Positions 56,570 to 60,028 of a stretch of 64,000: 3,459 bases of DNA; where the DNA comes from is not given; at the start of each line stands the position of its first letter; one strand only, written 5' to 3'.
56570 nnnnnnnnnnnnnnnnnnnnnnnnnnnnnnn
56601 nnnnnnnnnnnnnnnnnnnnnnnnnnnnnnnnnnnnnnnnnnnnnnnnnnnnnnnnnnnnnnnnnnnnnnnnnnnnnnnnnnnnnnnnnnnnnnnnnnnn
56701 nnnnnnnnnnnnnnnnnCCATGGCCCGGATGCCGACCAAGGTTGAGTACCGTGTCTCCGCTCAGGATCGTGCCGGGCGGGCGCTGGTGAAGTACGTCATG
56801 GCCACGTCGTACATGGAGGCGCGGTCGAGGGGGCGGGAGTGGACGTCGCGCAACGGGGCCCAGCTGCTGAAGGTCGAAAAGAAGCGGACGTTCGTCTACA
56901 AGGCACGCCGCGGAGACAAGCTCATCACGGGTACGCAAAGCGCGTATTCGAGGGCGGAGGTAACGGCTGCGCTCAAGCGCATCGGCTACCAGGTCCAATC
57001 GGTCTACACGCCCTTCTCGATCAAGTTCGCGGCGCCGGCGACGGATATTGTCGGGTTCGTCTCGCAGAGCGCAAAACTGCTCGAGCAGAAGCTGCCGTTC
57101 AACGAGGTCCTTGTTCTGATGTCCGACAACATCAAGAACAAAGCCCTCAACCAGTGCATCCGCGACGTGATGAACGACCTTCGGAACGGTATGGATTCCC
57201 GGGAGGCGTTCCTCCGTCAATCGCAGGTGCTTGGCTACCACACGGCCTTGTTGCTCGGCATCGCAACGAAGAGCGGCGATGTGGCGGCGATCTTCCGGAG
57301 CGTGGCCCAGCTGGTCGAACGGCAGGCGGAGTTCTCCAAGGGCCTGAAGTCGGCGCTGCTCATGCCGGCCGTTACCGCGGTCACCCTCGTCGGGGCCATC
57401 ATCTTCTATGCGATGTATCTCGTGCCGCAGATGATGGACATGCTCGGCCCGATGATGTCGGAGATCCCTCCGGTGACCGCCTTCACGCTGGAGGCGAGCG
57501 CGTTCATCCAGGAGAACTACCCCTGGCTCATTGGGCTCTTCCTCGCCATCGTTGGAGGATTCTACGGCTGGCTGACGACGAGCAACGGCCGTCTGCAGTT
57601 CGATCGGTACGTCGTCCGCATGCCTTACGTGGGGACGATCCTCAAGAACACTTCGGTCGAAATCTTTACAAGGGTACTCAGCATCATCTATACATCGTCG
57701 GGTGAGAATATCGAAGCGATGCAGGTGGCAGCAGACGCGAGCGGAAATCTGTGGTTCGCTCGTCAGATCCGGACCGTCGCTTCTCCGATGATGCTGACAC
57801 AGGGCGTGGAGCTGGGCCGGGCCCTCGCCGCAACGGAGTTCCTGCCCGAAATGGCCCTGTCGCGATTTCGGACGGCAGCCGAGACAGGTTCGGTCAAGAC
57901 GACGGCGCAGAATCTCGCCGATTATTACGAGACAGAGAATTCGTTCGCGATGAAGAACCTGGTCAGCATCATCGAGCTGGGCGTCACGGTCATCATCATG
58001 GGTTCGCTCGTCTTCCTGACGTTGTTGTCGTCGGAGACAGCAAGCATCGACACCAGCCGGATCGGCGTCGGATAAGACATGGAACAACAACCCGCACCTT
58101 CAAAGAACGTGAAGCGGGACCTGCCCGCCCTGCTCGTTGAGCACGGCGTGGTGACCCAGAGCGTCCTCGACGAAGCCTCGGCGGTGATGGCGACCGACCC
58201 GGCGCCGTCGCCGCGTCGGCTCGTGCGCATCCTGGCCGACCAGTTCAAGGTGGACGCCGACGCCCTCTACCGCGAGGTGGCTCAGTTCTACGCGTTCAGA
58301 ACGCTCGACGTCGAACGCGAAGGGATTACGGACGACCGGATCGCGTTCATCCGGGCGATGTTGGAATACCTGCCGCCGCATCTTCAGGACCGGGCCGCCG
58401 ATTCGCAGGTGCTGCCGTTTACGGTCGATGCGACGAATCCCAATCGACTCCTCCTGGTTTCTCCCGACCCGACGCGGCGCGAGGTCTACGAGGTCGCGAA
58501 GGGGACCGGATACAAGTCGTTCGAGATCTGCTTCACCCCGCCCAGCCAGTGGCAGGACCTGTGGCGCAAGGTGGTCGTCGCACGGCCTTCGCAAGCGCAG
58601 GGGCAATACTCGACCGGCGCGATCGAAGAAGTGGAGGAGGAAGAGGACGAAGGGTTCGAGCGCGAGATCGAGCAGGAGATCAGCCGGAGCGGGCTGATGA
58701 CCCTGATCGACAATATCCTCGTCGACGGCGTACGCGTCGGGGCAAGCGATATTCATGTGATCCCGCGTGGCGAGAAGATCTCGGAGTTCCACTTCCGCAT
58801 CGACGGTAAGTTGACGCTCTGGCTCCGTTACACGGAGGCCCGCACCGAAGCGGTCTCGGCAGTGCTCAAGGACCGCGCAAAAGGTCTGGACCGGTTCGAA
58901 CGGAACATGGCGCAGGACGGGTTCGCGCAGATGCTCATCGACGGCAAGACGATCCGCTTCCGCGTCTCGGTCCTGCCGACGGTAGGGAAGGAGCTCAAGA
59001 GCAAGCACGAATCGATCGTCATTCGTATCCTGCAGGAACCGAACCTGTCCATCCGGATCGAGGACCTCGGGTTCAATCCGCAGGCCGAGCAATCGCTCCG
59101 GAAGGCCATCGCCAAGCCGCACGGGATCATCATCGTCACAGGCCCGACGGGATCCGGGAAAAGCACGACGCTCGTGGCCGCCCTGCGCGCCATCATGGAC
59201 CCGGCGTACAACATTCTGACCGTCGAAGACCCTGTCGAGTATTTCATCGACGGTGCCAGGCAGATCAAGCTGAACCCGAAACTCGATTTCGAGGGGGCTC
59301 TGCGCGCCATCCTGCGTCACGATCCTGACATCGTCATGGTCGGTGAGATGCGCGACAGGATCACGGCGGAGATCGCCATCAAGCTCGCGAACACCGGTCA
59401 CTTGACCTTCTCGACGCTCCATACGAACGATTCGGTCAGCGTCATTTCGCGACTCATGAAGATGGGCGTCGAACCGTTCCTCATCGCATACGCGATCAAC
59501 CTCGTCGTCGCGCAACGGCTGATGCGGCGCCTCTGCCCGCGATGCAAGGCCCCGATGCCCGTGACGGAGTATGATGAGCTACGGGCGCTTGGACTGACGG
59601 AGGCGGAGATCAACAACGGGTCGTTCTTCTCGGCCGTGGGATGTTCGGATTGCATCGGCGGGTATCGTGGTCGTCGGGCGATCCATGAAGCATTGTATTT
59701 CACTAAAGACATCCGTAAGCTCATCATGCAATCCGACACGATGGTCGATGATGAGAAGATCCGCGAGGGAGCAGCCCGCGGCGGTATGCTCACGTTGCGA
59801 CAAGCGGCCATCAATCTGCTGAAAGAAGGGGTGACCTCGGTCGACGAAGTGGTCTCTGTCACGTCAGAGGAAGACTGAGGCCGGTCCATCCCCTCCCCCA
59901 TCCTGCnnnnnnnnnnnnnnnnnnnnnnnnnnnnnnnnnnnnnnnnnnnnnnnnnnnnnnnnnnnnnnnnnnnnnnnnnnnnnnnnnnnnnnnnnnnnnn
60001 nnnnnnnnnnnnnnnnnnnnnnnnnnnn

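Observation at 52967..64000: Type-IV-filament-like locus in which a HerA/FtsK-clade ATPase is tightly coupled to PilC- and PilB-like genes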

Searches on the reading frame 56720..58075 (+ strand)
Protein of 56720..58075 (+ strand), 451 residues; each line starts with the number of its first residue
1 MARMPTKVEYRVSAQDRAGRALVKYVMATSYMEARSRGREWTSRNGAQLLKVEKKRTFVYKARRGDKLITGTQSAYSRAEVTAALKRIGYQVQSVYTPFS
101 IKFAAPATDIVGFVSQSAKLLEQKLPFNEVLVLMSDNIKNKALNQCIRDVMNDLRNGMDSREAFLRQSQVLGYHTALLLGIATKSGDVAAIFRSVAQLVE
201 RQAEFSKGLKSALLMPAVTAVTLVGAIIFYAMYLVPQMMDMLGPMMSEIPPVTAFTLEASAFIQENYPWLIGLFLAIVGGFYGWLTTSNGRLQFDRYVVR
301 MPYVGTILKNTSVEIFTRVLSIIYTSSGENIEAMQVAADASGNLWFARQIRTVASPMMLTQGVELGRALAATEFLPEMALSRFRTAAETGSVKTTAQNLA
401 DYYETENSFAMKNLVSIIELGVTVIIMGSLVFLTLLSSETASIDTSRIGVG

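Call 3: search_protein_families(library=pfam, proteins=[window:56720-58075:+], max_evalue=0.01)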
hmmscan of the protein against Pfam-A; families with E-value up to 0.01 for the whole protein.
window:56720-58075:+ (451 aa): 1 family
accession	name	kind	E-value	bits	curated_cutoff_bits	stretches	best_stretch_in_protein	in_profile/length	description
PF00482.28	T2SSF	-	2.2e-24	86.2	25.2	2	113-236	1-125/125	Type II secretion system (T2SS), protein F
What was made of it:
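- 56720..58075 (+): PilC/GspF-type inner-membrane platform protein. T2SSF, E 2.2e-24 (call 3).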

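Call 4: search_protein_families(library=ncbifam, proteins=[window:56720-58075:+], max_evalue=0.01)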
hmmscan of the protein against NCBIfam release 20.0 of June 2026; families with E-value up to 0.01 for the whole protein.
window:56720-58075:+ (451 aa): 7 families
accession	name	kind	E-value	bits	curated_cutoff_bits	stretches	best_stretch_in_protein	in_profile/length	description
NF052607.1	T4PiliAsmPilCThrm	equivalog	1.6e-40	139.4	700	1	107-433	65-388/406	type IV pilus assembly protein PilC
TIGR02120.1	GspF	equivalog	1.7e-39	136.2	424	1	105-437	60-389/401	type II secretion system inner membrane protein GspF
NF052606.1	T4PiliAsmPilCMyx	equivalog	6.9e-35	120.7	700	1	57-432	23-401/419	type IV pilus assembly protein PilC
NF007861.0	PRK10573.1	equivalog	1e-25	90.6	401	1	67-431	17-380/401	protein transport protein HofC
NF047826.1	T3SSXpsF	equivalog_domain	2.1e-21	76.2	650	1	105-433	63-388/405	type II secretion system protein XpsF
NF041012.2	T4P_ComGB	equivalog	2e-14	53.7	240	1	113-375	6-261/332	competence type IV pilus assembly protein ComGB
TIGR02113.1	coaC_strep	equivalog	0.0049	16.7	261.4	1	69-108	7-46/177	phosphopantothenoylcysteine decarboxylase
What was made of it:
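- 56720..58075 (+): All NCBIfam PilC and GspF models score below their cutoffs (call 4).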

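Call 6: search_protein_families(library=padloc, proteins=[window:56720-58075:+], max_evalue=0.01)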
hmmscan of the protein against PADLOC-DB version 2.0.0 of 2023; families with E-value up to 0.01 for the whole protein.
window:56720-58075:+ (451 aa): 0 families

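Call 19: find_homologous_proteins(query=window:56720-58075:+, max_evalue=1e-10)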
Query window:56720-58075:+ (451 aa): 247 proteins with E <= 1e-10 among 8000 candidates; the best 120 are listed.
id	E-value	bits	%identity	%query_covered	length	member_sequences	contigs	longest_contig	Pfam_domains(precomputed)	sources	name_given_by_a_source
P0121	3.1e-269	911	93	100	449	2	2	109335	PF00482.29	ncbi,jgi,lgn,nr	ncbi:MAG: type II secretion system F family protein [Bacteroidetes bacterium]|jgi:type IV pilus asse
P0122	7.2e-267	903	91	100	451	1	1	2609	PF00482.29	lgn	-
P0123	6.6e-262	886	90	100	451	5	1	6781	PF00482.29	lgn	-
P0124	5.2e-257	870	87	100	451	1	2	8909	PF00482.29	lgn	-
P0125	5.1e-250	847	85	100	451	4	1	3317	PF00482.29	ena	-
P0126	1.4e-246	836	84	100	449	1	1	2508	PF00482.29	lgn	-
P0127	9.2e-241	817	85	95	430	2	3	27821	PF00482.29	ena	-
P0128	3.0e-240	815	82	100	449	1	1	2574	PF00482.29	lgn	-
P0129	2.4e-234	796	80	100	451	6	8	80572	PF00482.29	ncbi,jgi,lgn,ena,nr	ncbi:MAG: hypothetical protein A2X67_15040 [Ignavibacteria bacterium GWA2_55_11]|nr:MAG: hypothetica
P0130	3.8e-234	795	78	100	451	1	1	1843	PF00482.29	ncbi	-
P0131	8.2e-233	791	78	100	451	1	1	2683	PF00482.29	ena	-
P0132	2.3e-232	789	78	99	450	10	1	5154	PF00482.29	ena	-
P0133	8.0e-232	787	77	99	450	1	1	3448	PF00482.29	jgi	jgi:type IV pilus assembly protein PilC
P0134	7.7e-220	748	78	94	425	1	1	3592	PF00482.29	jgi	-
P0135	1.1e-185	635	80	77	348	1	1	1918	PF00482.29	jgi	jgi:type IV pilus assembly protein PilC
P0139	6.3e-161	554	57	96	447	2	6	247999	PF00482.29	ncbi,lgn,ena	-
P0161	4.5e-154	531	55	96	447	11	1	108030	PF00482.29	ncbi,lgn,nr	ncbi:MAG: type II secretion system F family protein [Ignavibacteriales bacterium]|nr:type II secreti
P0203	3.2e-149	515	52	96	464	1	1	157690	PF00482.29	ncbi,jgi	jgi:type IV pilus assembly protein PilC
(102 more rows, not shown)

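Call 20: find_encoding_contigs(protein=P0139, flank=10000, max_places=1)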
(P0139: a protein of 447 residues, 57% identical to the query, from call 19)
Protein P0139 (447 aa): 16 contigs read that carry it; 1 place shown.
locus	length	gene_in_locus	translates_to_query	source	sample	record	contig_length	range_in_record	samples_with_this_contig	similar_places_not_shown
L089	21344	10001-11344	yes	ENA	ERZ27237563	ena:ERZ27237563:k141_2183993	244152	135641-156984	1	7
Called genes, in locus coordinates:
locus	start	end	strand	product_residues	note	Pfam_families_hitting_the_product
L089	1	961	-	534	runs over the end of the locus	PF01580:FtsK_SpoIIIE (faint), PF01935:DUF87, PF12846:AAA_10 (faint)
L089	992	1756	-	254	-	PF21842:DUF6901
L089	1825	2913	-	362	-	PF00072:Response_reg, PF02518:HATPase_c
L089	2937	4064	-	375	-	PF00072:Response_reg, PF00512:HisKA, PF02518:HATPase_c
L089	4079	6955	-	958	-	PF00672:HAMP, PF01590:GAF (weak), PF13185:GAF_2, PF00512:HisKA, PF02518:HATPase_c, PF00072:Response_reg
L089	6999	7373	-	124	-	PF00072:Response_reg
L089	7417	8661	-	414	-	PF00072:Response_reg (weak)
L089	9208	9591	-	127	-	-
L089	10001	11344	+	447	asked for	PF00482:T2SSF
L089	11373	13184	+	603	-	PF00437:T2SSE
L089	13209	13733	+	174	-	-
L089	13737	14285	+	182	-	-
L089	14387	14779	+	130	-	-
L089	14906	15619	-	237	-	PF20772:TACO1_YebC_N, PF01709:Transcrip_reg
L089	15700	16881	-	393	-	PF13439:Glyco_transf_4, PF13579:Glyco_trans_4_4, PF20706:GT4-conflict, PF00534:Glycos_transf_1, PF13692:Glyco_trans_1_4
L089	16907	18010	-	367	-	PF02655:ATP-grasp_3 (weak), PF07478:Dala_Dala_lig_C, PF13535:ATP-grasp_4 (faint)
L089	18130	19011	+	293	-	-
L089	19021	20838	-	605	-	-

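Call 21: find_encoding_contigs(protein=P0203, flank=10000, max_places=1)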
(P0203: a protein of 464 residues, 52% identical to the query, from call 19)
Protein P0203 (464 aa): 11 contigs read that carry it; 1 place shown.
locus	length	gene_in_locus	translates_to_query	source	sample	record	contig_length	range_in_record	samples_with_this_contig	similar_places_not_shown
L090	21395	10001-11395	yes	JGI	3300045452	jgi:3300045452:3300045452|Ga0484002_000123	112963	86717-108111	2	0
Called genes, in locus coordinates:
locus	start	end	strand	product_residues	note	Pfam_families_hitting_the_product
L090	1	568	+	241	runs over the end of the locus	PF00072:Response_reg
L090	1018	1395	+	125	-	PF00072:Response_reg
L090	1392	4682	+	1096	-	PF07494:Reg_prop (faint), PF07495:Y_Y_Y, PF00512:HisKA, PF02518:HATPase_c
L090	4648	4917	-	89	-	-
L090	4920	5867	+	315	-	-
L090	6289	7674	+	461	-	PF00072:Response_reg, PF00004:AAA (faint), PF20274:cREC_REC (weak), PF00158:Sigma54_activat, PF14532:Sigma54_activ_2, PF07728:AAA_5, PF25601:AAA_lid_14, PF02954:HTH_8 (weak), +1 more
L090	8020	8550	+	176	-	-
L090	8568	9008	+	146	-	-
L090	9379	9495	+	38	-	-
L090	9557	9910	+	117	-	PF13248:Zn_ribbon_3 (faint), PF12773:DZR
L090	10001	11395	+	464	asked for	PF00482:T2SSF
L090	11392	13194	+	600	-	PF00437:T2SSE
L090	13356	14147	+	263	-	PF00072:Response_reg, PF20274:cREC_REC (faint)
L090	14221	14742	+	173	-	-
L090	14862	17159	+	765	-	-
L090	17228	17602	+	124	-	PF00072:Response_reg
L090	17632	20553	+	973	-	PF00672:HAMP, PF13185:GAF_2 (weak), PF00512:HisKA, PF02518:HATPase_c, PF00072:Response_reg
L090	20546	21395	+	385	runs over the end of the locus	PF00072:Response_reg, PF00512:HisKA, PF02518:HATPase_c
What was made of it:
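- L090 is similar (call 21).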

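Call 22: find_encoding_contigs(protein=P0161, flank=10000, max_places=1)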
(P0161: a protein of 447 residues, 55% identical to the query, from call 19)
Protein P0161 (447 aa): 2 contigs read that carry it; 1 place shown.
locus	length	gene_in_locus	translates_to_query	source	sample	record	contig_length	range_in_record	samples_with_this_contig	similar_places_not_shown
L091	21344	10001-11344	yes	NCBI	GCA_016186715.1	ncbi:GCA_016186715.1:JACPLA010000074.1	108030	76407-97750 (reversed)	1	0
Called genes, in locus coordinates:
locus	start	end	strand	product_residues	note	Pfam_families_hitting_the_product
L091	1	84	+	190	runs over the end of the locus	PF04542:Sigma70_r2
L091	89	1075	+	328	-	-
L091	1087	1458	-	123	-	-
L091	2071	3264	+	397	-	PF00072:Response_reg (weak)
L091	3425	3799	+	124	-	PF00072:Response_reg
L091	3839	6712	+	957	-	PF00672:HAMP, PF01590:GAF, PF13185:GAF_2, PF00512:HisKA, PF02518:HATPase_c, PF00072:Response_reg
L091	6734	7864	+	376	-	PF00072:Response_reg, PF00512:HisKA, PF02518:HATPase_c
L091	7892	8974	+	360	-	PF00072:Response_reg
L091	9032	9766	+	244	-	PF21842:DUF6901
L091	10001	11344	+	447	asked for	PF00482:T2SSF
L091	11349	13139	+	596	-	PF00437:T2SSE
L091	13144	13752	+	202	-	-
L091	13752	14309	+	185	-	-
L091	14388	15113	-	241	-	-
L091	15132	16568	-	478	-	PF00890:FAD_binding_2, PF01266:DAO, PF01494:FAD_binding_3 (weak), PF01593:Amino_oxidase, PF01946:Thi4 (weak), PF12831:FAD_oxidored, PF13450:NAD_binding_8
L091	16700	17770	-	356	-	PF00762:Ferrochelatase, PF01903:CbiX (faint)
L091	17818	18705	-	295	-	PF01218:Coprogen_oxidas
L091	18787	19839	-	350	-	PF01208:URO-D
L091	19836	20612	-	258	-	PF02602:HEM4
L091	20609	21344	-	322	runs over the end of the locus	PF01379:Porphobil_deam, PF03900:Porphobil_deamC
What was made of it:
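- L091 has the whole relay followed by PilC-PilB-s1-s2 and no HerA (call 22).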

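Call 24: find_related_loci(query=A2, collection=metagenome_contigs, flank=10000)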
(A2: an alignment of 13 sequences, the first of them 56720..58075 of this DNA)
Query A2 (451 aa) in metagenome_contigs; peptide patterns used: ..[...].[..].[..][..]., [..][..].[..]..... (x = any residue, [..] = any of these).
600 stretches matched a pattern (row limit reached: there are more); 108 encode a relative of the query (tblastn E <= 1e-3); the best 80 are kept; 80 distinct loci.
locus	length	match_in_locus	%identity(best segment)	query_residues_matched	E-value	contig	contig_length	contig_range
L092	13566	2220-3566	80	1-449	0e+0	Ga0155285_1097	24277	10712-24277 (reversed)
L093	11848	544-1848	59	9-443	4e-176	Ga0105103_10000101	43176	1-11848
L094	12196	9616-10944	54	1-443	3e-170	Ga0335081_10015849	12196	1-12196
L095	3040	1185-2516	54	1-444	2e-179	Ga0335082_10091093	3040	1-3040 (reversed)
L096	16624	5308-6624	55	5-443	1e-168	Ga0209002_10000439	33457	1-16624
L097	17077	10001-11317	55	5-443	9e-169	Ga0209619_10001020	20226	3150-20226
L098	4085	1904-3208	56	9-443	3e-173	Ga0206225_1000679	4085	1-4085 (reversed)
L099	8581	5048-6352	55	9-443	1e-165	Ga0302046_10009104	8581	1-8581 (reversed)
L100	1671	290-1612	54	4-444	9e-180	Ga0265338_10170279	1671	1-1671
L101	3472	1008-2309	56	9-443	2e-171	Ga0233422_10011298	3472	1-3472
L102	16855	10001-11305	54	9-443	2e-163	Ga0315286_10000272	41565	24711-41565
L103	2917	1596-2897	54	9-443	5e-169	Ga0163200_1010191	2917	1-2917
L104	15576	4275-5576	53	10-443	6e-159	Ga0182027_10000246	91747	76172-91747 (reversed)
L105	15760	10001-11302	54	9-443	6e-159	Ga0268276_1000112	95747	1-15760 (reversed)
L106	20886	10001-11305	53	10-444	7e-158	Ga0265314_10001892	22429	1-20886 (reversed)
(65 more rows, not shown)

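Call 42: search_protein_families(library=pfam, proteins=[L089:992-1756:-, L089:1825-2913:-, L089:2937-4064:-, L089:9208-9591:-, L089:13209-13733:+, L089:13737-14285:+, L089:14387-14779:+], max_evalue=0.01)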
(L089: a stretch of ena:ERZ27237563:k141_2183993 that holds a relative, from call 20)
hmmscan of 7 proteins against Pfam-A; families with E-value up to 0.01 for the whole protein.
L089:992-1756:- (254 aa): 1 family
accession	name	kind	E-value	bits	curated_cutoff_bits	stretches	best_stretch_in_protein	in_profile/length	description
PF21842.1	DUF6901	-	4.1e-73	245.9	27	1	14-234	1-222/222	Domain of unknown function (DUF6901)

L089:1825-2913:- (362 aa): 3 families
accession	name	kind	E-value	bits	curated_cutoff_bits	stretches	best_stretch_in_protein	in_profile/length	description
PF00072.30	Response_reg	-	7.9e-34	116.6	30.2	1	5-114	1-110/111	Response regulator receiver domain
PF02518.31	HATPase_c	-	1.9e-08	35.2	26.4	1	245-361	2-109/111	Histidine kinase-, DNA gyrase B-, and HSP90-like ATPase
PF23198.2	PDE8A_N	-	0.007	16.7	29.6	0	4-79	12-88/147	PDE8A-like, N-terminal domain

L089:2937-4064:- (375 aa): 3 families
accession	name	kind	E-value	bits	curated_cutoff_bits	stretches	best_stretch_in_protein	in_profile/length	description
PF00072.30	Response_reg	-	1.2e-26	93.4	30.2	1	8-119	1-109/111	Response regulator receiver domain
PF02518.31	HATPase_c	-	6.8e-26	91.3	26.4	1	253-370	2-109/111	Histidine kinase-, DNA gyrase B-, and HSP90-like ATPase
PF00512.31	HisKA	-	1.3e-14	54.4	26.9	1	137-206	2-66/66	His Kinase A (phospho-acceptor) domain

L089:9208-9591:- (127 aa): 0 families

L089:13209-13733:+ (174 aa): 0 families

L089:13737-14285:+ (182 aa): 0 families

L089:14387-14779:+ (130 aa): 0 families

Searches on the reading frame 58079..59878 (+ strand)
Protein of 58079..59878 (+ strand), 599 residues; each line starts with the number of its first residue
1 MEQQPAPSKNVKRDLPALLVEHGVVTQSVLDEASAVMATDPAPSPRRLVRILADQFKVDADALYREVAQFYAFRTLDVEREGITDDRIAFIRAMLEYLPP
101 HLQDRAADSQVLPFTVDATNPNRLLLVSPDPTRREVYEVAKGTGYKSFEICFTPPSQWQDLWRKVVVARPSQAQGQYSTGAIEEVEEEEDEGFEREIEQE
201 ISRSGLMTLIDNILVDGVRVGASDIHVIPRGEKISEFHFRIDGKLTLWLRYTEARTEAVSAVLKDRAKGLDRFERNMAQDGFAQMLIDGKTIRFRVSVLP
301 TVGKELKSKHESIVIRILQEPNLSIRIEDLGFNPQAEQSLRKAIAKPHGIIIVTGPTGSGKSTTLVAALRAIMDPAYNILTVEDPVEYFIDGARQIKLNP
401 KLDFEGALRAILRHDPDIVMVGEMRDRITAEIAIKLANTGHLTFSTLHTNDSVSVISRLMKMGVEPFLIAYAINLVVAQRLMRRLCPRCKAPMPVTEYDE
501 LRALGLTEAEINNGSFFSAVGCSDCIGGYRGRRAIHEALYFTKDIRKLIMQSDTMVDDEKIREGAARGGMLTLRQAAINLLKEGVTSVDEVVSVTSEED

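Call 3: search_protein_families(library=pfam, proteins=[window:58079-59878:+], max_evalue=0.01)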
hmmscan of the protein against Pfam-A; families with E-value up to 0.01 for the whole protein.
window:58079-59878:+ (599 aa): 7 families
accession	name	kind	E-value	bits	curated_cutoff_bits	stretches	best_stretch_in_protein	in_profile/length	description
PF00437.27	T2SSE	-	1.4e-103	346.9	24.9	1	205-592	7-369/370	Type II/IV secretion system protein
PF13555.12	AAA_29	-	9.9e-05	22.5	27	1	346-377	20-50/61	P-loop containing region of AAA domain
PF25199.1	nSTAND_NTPase5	-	0.00012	22.4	34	1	345-389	38-83/145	Novel STAND NTPase 5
PF20720.3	nSTAND3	-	0.0006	20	27.2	1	344-387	13-56/155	Novel STAND NTPase 3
PF13191.12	AAA_16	-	0.00062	20.7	32.6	1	347-433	24-103/167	AAA ATPase domain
PF13401.12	AAA_22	-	0.00096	19.9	27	0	347-371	4-28/130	AAA domain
PF13604.12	AAA_30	-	0.0021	18.3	27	1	334-378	4-48/191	AAA domain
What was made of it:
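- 58079..59878 (+): PilB/GspE-type assembly ATPase with a tetracysteine motif. T2SSE, E 1.4e-103 (call 3).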

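Call 4: search_protein_families(library=ncbifam, proteins=[window:58079-59878:+], max_evalue=0.01)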
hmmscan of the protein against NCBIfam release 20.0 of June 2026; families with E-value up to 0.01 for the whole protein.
window:58079-59878:+ (599 aa): 20 families
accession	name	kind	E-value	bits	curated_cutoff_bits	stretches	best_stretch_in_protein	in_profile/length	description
TIGR02538.1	type_IV_pilB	equivalog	3e-129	432.2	675.65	1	17-596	4-563/564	type IV-A pilus assembly ATPase PilB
TIGR02533.1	type_II_gspE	equivalog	9.7e-118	393.9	630.25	1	122-595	22-486/486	type II secretion system ATPase GspE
NF007755.0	PRK10436.1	equivalog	1e-99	334.3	617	1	183-596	64-460/465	type II secretion system protein GspE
NF053534.1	T4PilAsmATPsTfpB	equivalog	2e-91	307.1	850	1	194-595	189-582/584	type IV pilus assembly ATPase TfpB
NF041000.1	ATPase_ComGA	equivalog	8.4e-60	202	300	1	212-483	2-266/267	competence type IV pilus ATPase ComGA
TIGR01420.1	pilT_fam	subfamily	3.4e-48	164.6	319.1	1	210-462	2-242/343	PilT/PilU family type 4a pilus ATPase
TIGR02525.1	plasmid_TraJ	equivalog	4.6e-26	91.6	368.3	1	286-464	94-274/372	plasmid transfer ATPase TraJ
TIGR02524.1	dot_icm_DotB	equivalog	3.7e-20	72.4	463.3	1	210-481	6-278/358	Dot/Icm type IV secretion system ATPase DotB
TIGR03819.1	heli_sec_ATPase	hypoth_equivalog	1.7e-14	53.7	373.15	1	310-478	139-316/340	TadA family conjugal transfer-associated ATPase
TIGR02782.1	TrbB_P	equivalog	5.5e-13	48.9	304.55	1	337-477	126-276/303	P-type conjugative transfer ATPase TrbB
TIGR02788.1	VirB11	equivalog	1.3e-12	47.4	249.95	1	336-463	133-266/308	P-type DNA transfer ATPase VirB11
NF058587.1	archaellum_moto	equivalog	2.1e-12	46.6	550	1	351-464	278-398/527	archaellum flagellar ATPase motor FlaI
NF010407.0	PRK13833.1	subfamily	4.3e-12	46.1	499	1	338-465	135-265/323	conjugal transfer protein TrbB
NF010469.0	PRK13894.1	subfamily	1.1e-10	41.4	508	1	336-461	138-266/320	conjugal transfer ATPase TrbB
NF053672.1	bindosome_BasE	exception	8.3e-09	34.7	1000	1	344-461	266-390/512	bindosome assembly system ATPase subunit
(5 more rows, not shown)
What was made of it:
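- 58079..59878 (+): TIGR02538 PilB scores 432 bits (cutoff 676) and GspE scores 394 bits (cutoff 630) (call 4).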

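Call 6: search_protein_families(library=padloc, proteins=[window:58079-59878:+], max_evalue=0.01)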
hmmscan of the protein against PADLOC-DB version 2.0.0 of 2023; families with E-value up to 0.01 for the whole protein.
window:58079-59878:+ (599 aa): 2 families
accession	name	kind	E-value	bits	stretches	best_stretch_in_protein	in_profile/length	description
PDLC04140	mad8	-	1.7e-05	22.5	1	347-380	26-61/314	mads_8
PDLC04135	mad3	-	0.0016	16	1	348-369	22-43/374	mads_3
